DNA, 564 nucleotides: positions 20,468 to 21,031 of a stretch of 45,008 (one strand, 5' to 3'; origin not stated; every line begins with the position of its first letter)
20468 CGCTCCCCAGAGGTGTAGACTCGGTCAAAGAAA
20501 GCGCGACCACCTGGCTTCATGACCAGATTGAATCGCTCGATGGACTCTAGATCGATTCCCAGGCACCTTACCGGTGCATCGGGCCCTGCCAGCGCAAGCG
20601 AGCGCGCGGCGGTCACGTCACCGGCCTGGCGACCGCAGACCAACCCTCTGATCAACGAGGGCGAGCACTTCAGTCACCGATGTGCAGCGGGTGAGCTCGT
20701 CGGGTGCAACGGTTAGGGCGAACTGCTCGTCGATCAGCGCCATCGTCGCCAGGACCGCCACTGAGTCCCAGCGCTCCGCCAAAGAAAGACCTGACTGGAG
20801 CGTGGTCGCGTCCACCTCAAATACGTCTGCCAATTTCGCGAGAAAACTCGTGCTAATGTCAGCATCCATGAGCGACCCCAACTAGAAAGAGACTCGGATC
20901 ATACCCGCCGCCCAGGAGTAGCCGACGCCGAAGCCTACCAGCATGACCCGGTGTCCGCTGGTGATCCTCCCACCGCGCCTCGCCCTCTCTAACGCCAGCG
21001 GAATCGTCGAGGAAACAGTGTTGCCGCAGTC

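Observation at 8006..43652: Whole-locus hypothesis: an ABC-flipped, nonulosonate-capped glycan tailored by two carrier-protein systems and displayed on modular lipoproteins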

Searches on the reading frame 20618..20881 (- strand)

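Call 6: search_protein_families(library=pfam, proteins=[window:20618-20881:-], max_evalue=0.01)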
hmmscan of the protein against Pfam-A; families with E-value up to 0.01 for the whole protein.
window:20618-20881:- (87 aa): 1 family
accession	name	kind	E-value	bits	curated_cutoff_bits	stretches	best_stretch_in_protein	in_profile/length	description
PF00550.31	PP-binding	-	0.00067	20.3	20.8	1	14-76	4-67/67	Phosphopantetheine attachment site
